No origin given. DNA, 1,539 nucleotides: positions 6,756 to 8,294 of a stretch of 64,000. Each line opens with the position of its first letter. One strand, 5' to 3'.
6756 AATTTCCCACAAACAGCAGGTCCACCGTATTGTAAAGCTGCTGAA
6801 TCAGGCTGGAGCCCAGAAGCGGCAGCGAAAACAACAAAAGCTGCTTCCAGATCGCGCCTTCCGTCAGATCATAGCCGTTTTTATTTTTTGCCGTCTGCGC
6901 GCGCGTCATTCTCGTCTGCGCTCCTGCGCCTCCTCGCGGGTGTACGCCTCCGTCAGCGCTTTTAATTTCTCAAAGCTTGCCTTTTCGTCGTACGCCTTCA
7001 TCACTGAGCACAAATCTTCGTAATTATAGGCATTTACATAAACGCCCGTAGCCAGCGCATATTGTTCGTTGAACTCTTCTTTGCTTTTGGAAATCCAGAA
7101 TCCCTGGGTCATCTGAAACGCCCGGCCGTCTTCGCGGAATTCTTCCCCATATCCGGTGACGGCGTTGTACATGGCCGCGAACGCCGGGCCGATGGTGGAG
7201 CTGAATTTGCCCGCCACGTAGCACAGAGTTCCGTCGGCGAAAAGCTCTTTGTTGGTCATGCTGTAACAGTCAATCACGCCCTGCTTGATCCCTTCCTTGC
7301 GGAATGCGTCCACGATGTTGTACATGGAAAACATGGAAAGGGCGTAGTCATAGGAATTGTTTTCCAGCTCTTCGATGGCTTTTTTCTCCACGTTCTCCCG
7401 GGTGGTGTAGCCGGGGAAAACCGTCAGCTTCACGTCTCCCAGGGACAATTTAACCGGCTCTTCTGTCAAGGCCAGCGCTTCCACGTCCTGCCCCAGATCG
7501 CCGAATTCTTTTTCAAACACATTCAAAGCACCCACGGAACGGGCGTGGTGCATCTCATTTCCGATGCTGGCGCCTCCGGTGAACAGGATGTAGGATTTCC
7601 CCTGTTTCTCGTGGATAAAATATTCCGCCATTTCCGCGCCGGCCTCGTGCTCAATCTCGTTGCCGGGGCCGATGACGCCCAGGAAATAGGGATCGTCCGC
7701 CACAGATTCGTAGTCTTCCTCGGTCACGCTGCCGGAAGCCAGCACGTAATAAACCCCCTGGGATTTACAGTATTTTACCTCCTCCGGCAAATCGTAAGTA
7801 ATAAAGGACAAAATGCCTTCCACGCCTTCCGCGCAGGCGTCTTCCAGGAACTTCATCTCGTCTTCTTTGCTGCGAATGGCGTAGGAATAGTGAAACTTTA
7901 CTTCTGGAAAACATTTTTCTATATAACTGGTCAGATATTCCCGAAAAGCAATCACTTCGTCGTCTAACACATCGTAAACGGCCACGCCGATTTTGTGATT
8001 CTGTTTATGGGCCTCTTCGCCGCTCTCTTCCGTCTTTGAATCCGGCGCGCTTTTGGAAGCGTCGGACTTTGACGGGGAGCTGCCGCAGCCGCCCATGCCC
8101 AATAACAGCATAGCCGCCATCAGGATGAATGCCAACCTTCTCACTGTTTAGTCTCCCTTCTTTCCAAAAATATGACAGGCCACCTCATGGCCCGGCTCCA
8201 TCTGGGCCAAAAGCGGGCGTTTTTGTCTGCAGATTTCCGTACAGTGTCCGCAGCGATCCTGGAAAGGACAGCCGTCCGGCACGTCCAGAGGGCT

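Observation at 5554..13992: B12-riboswitch operon built from a family-5 (Opp/Nik-type) importer, an extra lipoprotein and a MATE exporter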

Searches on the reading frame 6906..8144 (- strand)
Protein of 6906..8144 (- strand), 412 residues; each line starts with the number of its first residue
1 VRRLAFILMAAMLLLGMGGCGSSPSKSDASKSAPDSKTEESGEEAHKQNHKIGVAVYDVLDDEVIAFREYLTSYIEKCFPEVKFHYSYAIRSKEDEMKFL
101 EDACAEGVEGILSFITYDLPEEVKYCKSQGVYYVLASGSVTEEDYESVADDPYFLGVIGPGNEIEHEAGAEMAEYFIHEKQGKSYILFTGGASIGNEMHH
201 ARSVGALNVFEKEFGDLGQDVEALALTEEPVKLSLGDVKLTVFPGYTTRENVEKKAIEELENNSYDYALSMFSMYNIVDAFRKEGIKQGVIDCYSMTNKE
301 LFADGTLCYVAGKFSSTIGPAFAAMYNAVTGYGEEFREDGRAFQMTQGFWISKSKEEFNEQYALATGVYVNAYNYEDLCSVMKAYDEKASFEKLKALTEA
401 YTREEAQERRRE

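Call 5: search_protein_families(library=pfam, proteins=[window:6906-8144:-])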
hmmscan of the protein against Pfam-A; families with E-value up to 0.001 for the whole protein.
window:6906-8144:- (412 aa): 0 families

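Call 6: search_protein_families(library=ncbifam, proteins=[window:6906-8144:-])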
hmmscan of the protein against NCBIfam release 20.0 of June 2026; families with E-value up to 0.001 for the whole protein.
window:6906-8144:- (412 aa): 0 families

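Call 10: find_homologous_proteins(query=window:6906-8144:-)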
Query window:6906-8144:- (412 aa): 338 proteins with E <= 0.001 among 6615 candidates; the best 120 are listed.
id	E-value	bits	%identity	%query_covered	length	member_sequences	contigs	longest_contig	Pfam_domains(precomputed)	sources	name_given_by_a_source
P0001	4.9e-264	893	97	100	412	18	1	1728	-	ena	-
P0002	8.3e-241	817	89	96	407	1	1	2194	-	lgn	-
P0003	7.0e-224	761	83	100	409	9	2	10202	-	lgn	-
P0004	2.5e-209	713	77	100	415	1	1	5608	-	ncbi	-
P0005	4.5e-207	706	76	100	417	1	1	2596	-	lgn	-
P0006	2.2e-206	704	75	100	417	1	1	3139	-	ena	-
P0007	6.2e-205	699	75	100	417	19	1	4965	-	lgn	-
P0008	1.2e-199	681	73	100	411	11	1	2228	-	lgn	-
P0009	3.0e-193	660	72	100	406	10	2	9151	-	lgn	-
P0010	5.2e-193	660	70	100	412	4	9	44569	-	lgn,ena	-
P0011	1.8e-192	658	71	100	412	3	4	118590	-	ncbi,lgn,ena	-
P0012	3.1e-192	657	73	100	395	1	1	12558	-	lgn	-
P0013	3.2e-192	657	73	100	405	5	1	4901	-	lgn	-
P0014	5.5e-192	656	73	100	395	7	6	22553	-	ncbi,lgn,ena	-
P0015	6.3e-192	656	71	100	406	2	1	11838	-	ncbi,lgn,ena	-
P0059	3.0e-112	394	44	100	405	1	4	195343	-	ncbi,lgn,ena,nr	ncbi:MAG: hypothetical protein IJH71_04150 [Eubacterium sp.]|nr:hypothetical protein [Eubacterium sp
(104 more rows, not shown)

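Call 12: find_encoding_contigs(protein=P0059, flank=10000, max_places=2)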
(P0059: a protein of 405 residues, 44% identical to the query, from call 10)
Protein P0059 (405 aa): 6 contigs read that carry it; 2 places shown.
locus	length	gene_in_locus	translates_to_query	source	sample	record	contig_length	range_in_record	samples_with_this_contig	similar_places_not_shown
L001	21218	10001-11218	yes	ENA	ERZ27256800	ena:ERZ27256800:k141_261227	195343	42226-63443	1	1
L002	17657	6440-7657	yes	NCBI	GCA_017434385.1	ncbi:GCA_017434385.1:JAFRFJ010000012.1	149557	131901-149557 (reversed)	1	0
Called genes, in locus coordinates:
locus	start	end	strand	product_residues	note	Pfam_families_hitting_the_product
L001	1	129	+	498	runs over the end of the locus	PF00370:FGGY_N, PF02782:FGGY_C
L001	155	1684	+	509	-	PF07969:Amidohydro_3, PF01979:Amidohydro_1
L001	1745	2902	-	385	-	PF00465:Fe-ADH, PF13685:Fe-ADH_2, PF25137:ADH_Fe_C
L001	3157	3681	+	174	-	PF01661:Macro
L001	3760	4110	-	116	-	-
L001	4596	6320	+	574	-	PF00496:SBP_bac_5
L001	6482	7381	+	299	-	PF19300:BPD_transp_1_N, PF00528:BPD_transp_1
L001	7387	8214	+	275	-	PF00528:BPD_transp_1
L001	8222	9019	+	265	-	PF09818:ABC_ATPase (faint), PF00005:ABC_tran, PF02463:SMC_N (weak), PF13304:AAA_21 (faint)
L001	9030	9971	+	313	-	PF00005:ABC_tran, PF08352:oligo_HPY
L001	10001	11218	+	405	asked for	-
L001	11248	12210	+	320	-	PF24827:AstE_AspA_cat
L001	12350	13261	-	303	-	-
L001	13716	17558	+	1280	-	PF04434:SWIM (weak), PF08455:SNF2_assoc, PF00176:SNF2-rel_dom, PF04851:ResIII, PF00271:Helicase_C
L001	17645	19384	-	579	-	PF13510:Fer2_4, PF13237:Fer4_10 (faint), PF10588:NADH-G_4Fe-4S_3, PF22117:Fer4_Nqo3, PF12838:Fer4_7 (weak), PF00037:Fer4 (weak), PF02906:Fe_hyd_lg_C, PF02256:Fe_hyd_SSU, +1 more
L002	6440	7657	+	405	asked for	-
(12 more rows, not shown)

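Call 15: find_related_loci(query=A1, collection=genome_contigs, flank=9000)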
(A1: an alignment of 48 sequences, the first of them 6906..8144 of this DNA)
Query A1 (412 aa) in genome_contigs; peptide patterns used: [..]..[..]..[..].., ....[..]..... (x = any residue, [..] = any of these).
91 stretches matched a pattern; 72 encode a relative of the query (tblastn E <= 1e-3); 72 distinct loci.
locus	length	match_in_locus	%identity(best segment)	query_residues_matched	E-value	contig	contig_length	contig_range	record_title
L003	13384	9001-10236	91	1-412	0e+0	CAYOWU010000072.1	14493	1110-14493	MAG TPA_asm: uncultured Lachnospiraceae bacterium isolate SRP287540_co1_302 genome assembly, contig: NODE_4433_length_14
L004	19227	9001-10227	83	1-412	0e+0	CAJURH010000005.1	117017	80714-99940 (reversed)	MAG TPA_asm: uncultured Lachnospiraceae bacterium isolate MGBC164045 genome assembly, contig: MGBC164045.5, whole genome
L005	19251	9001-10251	75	1-412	0e+0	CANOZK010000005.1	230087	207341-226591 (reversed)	MAG TPA_asm: uncultured Lachnospiraceae bacterium isolate SRR19759418_bin.37_metawrap_v1.3_MAG genome assembly, contig:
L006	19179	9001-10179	72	1-410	0e+0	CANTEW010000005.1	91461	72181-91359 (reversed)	MAG TPA_asm: uncultured Lachnospiraceae bacterium isolate SRR18243791_bin.57_metawrap_v1.3_MAG genome assembly, contig:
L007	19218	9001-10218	71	7-412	0e+0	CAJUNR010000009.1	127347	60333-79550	MAG TPA_asm: uncultured Lachnospiraceae bacterium isolate MGBC159988 genome assembly, contig: MGBC159988.9, whole genome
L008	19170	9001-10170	71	1-407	0e+0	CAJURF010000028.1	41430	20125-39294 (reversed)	MAG TPA_asm: uncultured Lachnospiraceae bacterium isolate MGBC164599 genome assembly, contig: MGBC164599.28, whole genom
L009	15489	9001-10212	72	1-402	0e+0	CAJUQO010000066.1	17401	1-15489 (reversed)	MAG TPA_asm: uncultured Lachnospiraceae bacterium isolate MGBC163510 genome assembly, contig: MGBC163510.66, whole genom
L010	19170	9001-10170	71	1-402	0e+0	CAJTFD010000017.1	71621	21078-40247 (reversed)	Clostridia bacterium isolate B62_62_CS_H genome assembly, contig: MGBC000121.17, whole genome shotgun sequence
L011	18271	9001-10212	69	1-412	0e+0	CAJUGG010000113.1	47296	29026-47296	MAG TPA_asm: uncultured Lachnospiraceae bacterium isolate MGBC132302 genome assembly, contig: MGBC132302.113, whole geno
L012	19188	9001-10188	71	1-402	0e+0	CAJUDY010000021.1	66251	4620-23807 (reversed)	MAG TPA_asm: uncultured Lachnospiraceae bacterium isolate MGBC128103 genome assembly, contig: MGBC128103.21, whole genom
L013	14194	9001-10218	68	1-412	0e+0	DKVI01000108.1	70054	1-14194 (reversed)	MAG TPA_asm: Lachnospiraceae bacterium UBA7182 UBA7182_contig_6364, whole genome shotgun sequence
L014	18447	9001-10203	69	1-402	0e+0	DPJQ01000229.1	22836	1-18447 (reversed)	MAG TPA_asm: Lachnospiraceae bacterium isolate UBA11957 contig_7166, whole genome shotgun sequence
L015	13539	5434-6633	68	1-410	0e+0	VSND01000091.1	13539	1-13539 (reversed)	MAG: Lachnospiraceae bacterium isolate S9779_S26_bin.31 S9779_S26_S9779_S26_bin.31_contig_91, whole genome shotgun seque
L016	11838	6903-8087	71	1-401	0e+0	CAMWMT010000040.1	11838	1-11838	MAG TPA_asm: uncultured Clostridiaceae bacterium isolate SRR14411316_bin.14_metawrap_v1.3_MAG genome assembly, contig: N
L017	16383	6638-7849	61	1-411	4e-171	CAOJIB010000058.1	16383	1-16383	MAG TPA_asm: uncultured Blautia sp. isolate SRR17684645_bin.9_metawrap_v1.3_MAG genome assembly, contig: NODE.4475_lengt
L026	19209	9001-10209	44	1-412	1e-111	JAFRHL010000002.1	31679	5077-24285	MAG: Eubacterium sp. isolate RGIG2473 Goat_Jejunum-2__c23150, whole genome shotgun sequence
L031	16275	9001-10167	43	1-411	3e-109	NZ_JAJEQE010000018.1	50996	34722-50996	Hominisplanchenecus faecis strain CLA-AA-H246 NODE_18_length_50996_cov_31.759815, whole genome shotgun sequence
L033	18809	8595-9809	44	1-410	9e-109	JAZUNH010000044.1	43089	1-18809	MAG: Anaerovoracaceae bacterium isolate T1900044889_TS20190355.MAGScoT_cleanbin_000016 SGB_3241_k141_1140444, whole geno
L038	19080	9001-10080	46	50-411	3e-104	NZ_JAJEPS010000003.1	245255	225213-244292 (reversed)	Hominiventricola filiformis strain CLA-AA-H276 NODE_3_length_245255_cov_17.859567, whole genome shotgun sequence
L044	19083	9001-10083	45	48-410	3e-102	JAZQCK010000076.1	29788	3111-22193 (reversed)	MAG: Lachnospiraceae bacterium isolate T1900044638_TS20190104.MAGScoT_cleanbin_000016 SGB_1208_k141_2221945, whole genom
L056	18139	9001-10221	43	1-412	7e-106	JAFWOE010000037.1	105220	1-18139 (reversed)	MAG: Lachnospiraceae bacterium isolate RGIG5918 Sheep_Jejunum.Co__c486751, whole genome shotgun sequence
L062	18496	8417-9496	42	50-410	5e-89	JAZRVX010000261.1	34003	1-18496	MAG: Faecousia sp. isolate T1900044953_TA20190006.MAGScoT_cleanbin_000003 SGB_3730_k141_862859, whole genome shotgun seq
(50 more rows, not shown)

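Call 19: predict_structure(alignment_id=A1)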
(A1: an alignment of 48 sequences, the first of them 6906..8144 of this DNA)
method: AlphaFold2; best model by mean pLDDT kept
length: 412 residues; sequences in the alignment: 48
mean_pLDDT: 86.0   pTM: 0.82
mean pLDDT of the five models: 86.0, 84.7, 84.6, 83.3, 82.8
residues with pLDDT >= 90: 268; 70-90: 82; 50-70: 29; < 50: 33
segments of 3 or more residues with pLDDT < 50: 16-46
pLDDT, mean of each block of 10 residues (from residue 1): 59 48 32 31 53 93 88 91 95 94 98 94 98 94 97 97 96 94 93 88 98 95 94 94 77 88 95 89 95 91 95 80 97 97 93 93 70 83 97 95 82 63
secondary structure, 60 per line:
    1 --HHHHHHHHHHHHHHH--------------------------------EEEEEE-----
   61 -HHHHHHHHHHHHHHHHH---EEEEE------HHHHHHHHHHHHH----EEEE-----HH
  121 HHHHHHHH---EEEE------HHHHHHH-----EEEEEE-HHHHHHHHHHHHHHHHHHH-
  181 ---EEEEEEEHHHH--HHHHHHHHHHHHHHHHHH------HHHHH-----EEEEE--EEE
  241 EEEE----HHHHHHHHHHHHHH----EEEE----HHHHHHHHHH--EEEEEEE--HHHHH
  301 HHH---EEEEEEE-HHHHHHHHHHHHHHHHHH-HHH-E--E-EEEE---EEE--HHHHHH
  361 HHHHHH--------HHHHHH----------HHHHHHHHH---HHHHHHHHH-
elements in order: H3-17 E50-55 H62-78 E82-86 H93-105 E110-113 H119-128 E132-135 H142-148 E154-159 H161-179 E184-190 H191-194 H197-214 H221-225 E231-235 E238-244 H249-262 E267-270 H275-284 E287-293 H296-303 E307-313 H315-332 E343-346 E350-352 H355-366 H375-380 H391-399 H403-411

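Call 23: fold_search(model_id=the predicted structure, library=pdb)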
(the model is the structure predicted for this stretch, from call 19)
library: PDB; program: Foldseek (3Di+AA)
matches with E <= 10: 1380; with E <= 0.001: 368
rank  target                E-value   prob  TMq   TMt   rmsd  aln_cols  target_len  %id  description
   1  5ocp_A                5.1e-11  1.00  0.56  0.74   3.8       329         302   16  The periplasmic binding protein component of the arabinose ABC transporter from Shewanella sp. ANA-3 bound to alpha an (released 2018-08-01)
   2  6hbd_A                4.1e-10  1.00  0.55  0.72   4.4       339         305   14  Crystal structure of MSMEG_1712 from Mycobacterium smegmatis in complex with Beta-D-Galactofuranose (released 2019-05-01)
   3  4yo7                  4.5e-10  1.00  0.57  0.79   3.9       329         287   14  Crystal Structure of an ABC transporter solute binding protein (IPR025997) from Bacillus halodurans C-125 (BH2323, TARGE (released 2015-03-25)
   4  6hbm_A                4.5e-10  1.00  0.55  0.72   4.3       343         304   14  Crystal structure of MSMEG_1712 from Mycobacterium smegmatis in complex with alpha-L-arabinofuranose (released 2019-05-01)
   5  2vk2                  4.8e-10  1.00  0.58  0.78   3.5       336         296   14  Crystal structure of a galactofuranose binding protein (released 2009-05-19)
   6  2ipn                  2.0e-09  1.00  0.57  0.74   4.0       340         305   13  Crystal structure of a disulfide mutant glucose binding protein (released 2007-03-20)
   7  6hb0_A                2.3e-09  1.00  0.46  0.58   5.9       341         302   15  Crystal structure of MSMEG_1712 from Mycobacterium smegmatis (released 2019-05-01)
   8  4ru1_C                2.8e-09  1.00  0.56  0.78   3.8       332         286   15  Crystal structure of carbohydrate transporter ACEI_1806 from Acidothermus cellulolyticus 11B, TARGET EFI-510965, in co (released 2014-12-17)
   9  6hb0_B                3.4e-09  1.00  0.44  0.56   6.4       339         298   16  Crystal structure of MSMEG_1712 from Mycobacterium smegmatis (released 2019-05-01)
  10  2hph                  3.8e-09  1.00  0.57  0.75   3.9       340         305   12  High resolution structure of E. coli glucose/galactose binding protein bound with glucose (released 2007-03-20)
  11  4rwe                  3.8e-09  1.00  0.47  0.64   5.4       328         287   14  The crystal structure of a sugar-binding transport protein from Yersinia pestis CO92 (released 2014-12-31)
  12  4rsm_A                4.3e-09  1.00  0.56  0.72   4.7       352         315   12  Crystal structure of carbohydrate transporter msmeg_3599 from mycobacterium smegmatis str. mc2 155, target efi-510970, (released 2014-12-10)
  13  5kws                  5.6e-09  1.00  0.57  0.74   4.0       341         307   12  Crystal Structure of Galactose Binding Protein from Yersinia pestis in the Complex with beta D Glucose (released 2016-08-03)
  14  2fvy                  6.6e-09  1.00  0.56  0.73   4.1       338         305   12  High Resolution Glucose Bound Crystal Structure of GGBP (released 2007-02-06)
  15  2ipm                  6.6e-09  1.00  0.57  0.74   4.0       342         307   13  Crystal structure of a disulfide mutant glucose binding protein (released 2007-03-20)
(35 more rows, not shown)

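Call 33: search_protein_families(library=pfam, proteins=[L003:10251-13331:+, L044:10939-12849:+, L007:2547-3653:+, L009:13109-14053:+, L044:10128-10493:-, L038:1364-2161:+])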
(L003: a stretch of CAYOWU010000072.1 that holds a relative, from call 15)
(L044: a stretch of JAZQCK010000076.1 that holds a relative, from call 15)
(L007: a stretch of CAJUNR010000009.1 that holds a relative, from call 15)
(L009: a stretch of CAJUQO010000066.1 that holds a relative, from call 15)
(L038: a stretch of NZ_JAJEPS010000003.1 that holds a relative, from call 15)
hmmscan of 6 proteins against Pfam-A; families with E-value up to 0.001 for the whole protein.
L003:10251-13331:+ (1026 aa): 5 families
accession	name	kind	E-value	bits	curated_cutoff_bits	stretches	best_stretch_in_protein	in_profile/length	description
PF00122.25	E1-E2_ATPase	-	4.2e-48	163.7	28.1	1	507-706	2-181/181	E1-E2 ATPase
PF00702.32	Hydrolase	-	3.2e-31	109.7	26.4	1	722-934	1-191/191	haloacid dehalogenase-like hydrolase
PF00403.32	HMA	-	8.9e-21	74.5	24.8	2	309-363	4-58/62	Heavy-metal-associated domain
PF08282.18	Hydrolase_3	-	3.4e-06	27.4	20.9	1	914-966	203-255/255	haloacid dehalogenase-like hydrolase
PF12710.13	HAD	-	0.00033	21.6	27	0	845-930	78-188/189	haloacid dehalogenase-like hydrolase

L044:10939-12849:+ (636 aa): 3 families
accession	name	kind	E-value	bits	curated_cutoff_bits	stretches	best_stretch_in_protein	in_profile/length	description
PF00122.25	E1-E2_ATPase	-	8.9e-46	156.1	28.1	1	122-313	3-180/181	E1-E2 ATPase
PF00702.32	Hydrolase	-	2.8e-28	100.1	26.4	1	330-541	1-191/191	haloacid dehalogenase-like hydrolase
PF08282.18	Hydrolase_3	-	3.1e-06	27.5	20.9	1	505-562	186-243/255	haloacid dehalogenase-like hydrolase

L007:2547-3653:+ (368 aa): 2 families
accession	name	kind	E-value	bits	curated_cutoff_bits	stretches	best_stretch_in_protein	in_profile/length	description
PF00126.33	HTH_1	-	3.6e-19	68.9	26.6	1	60-119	1-60/60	Bacterial regulatory helix-turn-helix protein, lysR family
PF03466.25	LysR_substrate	-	2e-10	40.9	28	1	139-358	3-208/209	LysR substrate binding domain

L009:13109-14053:+ (314 aa): 1 family
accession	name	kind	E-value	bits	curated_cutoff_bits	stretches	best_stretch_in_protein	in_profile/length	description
PF24827.1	AstE_AspA_cat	-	4.5e-21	75.7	25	1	38-222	1-191/192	Succinylglutamate desuccinylase/Aspartoacylase catalytic domain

L044:10128-10493:- (121 aa): 2 families
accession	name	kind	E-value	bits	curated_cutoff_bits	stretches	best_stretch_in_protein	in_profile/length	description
PF01022.26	HTH_5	-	2.6e-10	40.4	22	1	42-85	2-45/47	Bacterial regulatory protein, arsR family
PF12840.13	HTH_20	-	9.7e-05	22.7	27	0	40-87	2-50/51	Helix-turn-helix domain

L038:1364-2161:+ (265 aa): 9 families
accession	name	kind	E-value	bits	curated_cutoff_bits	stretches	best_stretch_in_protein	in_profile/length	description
PF08241.18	Methyltransf_11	-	5.5e-25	88.3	21.2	1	51-145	1-94/95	Methyltransferase domain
PF13649.12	Methyltransf_25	-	9.1e-23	81.2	27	1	50-142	1-97/97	Methyltransferase domain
PF13847.12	Methyltransf_31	-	2.8e-18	66.4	27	1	46-151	3-114/145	Methyltransferase domain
PF08242.18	Methyltransf_12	-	2.4e-12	47.8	30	1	51-144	1-98/98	Methyltransferase domain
PF01209.24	Ubie_methyltran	-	4.3e-12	46.3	20.1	1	17-147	18-152/233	ubiE/COQ5 methyltransferase family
PF13489.12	Methyltransf_23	-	8.8e-12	45.5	27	1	32-150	6-120/164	Methyltransferase domain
PF05175.20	MTS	-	0.00018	21.6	23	1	42-117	26-104/170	Methyltransferase small domain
PF03848.20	TehB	-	0.00071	19.5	20.4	0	49-117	33-101/193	Tellurite resistance protein TehB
PF06325.19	PrmA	-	0.00086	19.3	22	0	46-118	162-233/296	Ribosomal protein L11 methyltransferase (PrmA)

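Call 43: search_protein_families(library=pfam, proteins=[L033:17553-18719:+, L026:1094-2170:+, L026:18-1052:+, L033:13937-15052:+, L033:15075-17543:+, L056:2197-3129:+, L062:10440-11207:+, L015:11146-11769:+, L011:13273-14727:+, L031:11441-12445:-])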
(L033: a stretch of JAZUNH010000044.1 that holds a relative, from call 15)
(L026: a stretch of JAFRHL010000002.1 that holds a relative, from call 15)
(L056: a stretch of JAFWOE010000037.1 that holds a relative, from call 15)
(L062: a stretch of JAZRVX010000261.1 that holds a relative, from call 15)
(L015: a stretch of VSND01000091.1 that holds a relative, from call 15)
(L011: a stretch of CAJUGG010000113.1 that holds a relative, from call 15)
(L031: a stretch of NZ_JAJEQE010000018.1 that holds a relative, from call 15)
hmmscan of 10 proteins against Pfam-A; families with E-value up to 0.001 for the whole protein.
L033:17553-18719:+ (388 aa): 1 family
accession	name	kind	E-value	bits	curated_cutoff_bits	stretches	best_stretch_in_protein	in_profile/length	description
PF01497.23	Peripla_BP_2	-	8e-38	130.6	27.5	1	112-353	5-233/235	Periplasmic binding protein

L026:1094-2170:+ (358 aa): 2 families
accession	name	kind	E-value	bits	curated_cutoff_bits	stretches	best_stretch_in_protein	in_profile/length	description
PF01032.23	FecCD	-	6.7e-97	324.7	26.5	1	27-351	1-311/311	FecCD transport family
PF00950.22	ABC-3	-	1.2e-06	28.7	20.1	1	115-328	38-238/258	ABC 3 transport family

L026:18-1052:+ (344 aa): 1 family
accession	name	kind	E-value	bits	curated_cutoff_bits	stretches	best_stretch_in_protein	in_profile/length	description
PF01497.23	Peripla_BP_2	-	1.4e-21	77.5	27.5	1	130-315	52-230/235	Periplasmic binding protein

L033:13937-15052:+ (371 aa): 0 families

L033:15075-17543:+ (822 aa): 1 family
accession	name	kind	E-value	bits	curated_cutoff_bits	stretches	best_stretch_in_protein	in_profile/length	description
PF14289.11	DUF4369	-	2.9e-05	25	25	0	254-321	25-89/91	Domain of unknown function (DUF4369)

L056:2197-3129:+ (310 aa): 2 families
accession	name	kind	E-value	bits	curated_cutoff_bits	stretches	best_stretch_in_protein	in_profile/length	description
PF01545.26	Cation_efflux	-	1.7e-47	162.2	26.6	1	33-227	2-197/198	Cation efflux family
PF16916.11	ZT_dimer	-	3.7e-21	75.3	26.7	1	232-309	1-77/78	Dimerisation domain of Zinc Transporter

L062:10440-11207:+ (255 aa): 2 families
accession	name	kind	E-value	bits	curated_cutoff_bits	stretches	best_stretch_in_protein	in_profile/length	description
PF06180.16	CbiK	-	3.5e-68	230.2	26.2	1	3-252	1-260/262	Cobalt chelatase (CbiK)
PF01903.22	CbiX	-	6.9e-10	39.6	22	0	143-210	1-73/106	CbiX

L015:11146-11769:+ (207 aa): 1 family
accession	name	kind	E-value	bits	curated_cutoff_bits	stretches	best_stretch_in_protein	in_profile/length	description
PF01613.24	Flavin_Reduct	-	2.6e-30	106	27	1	21-160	4-146/153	Flavin reductase like domain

L011:13273-14727:+ (484 aa): 3 families
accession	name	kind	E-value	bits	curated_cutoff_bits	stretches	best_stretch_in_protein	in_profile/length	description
PF01551.29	Peptidase_M23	-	1.2e-34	118.8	28.7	1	384-479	1-96/96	Peptidase family M23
PF07501.17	G5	-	2.8e-17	63.1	23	1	288-360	3-75/75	G5 domain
PF01476.26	LysM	-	8.5e-08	32.5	20.9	1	231-274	1-42/43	LysM domain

L031:11441-12445:- (334 aa): 0 families

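Call 60: search_protein_representatives(alignment_id=A1)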
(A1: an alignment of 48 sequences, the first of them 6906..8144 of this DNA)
Query: 48 sequences, 409 profile positions. Proteins with E-value up to 0.001 (for the whole library): 684; up to 1e-10: 375; up to 1e-30: 119. The best 150 are listed.
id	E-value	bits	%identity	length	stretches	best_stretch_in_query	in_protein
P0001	1.1e-186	637.1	-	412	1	1-408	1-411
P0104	3.7e-173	592.5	-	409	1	1-408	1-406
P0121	2.2e-141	487.9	-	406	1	1-408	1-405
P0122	2.4e-141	487.8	-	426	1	6-408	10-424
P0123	4.2e-133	460.6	-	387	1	1-408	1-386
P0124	2.5e-120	418.5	-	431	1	3-403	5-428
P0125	3.2e-119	414.9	-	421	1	1-407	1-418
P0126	1.6e-112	392.8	-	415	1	38-406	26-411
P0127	1.6e-110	386.3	-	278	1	130-408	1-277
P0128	3.8e-110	385.0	-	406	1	44-406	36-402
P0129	3.3e-108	378.6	-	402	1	35-396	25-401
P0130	6.7e-104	364.4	-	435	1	4-397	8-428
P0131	2.3e-101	356.0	-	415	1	37-408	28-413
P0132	2.7e-100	352.6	-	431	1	2-408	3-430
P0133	5.4e-100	351.6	-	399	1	40-396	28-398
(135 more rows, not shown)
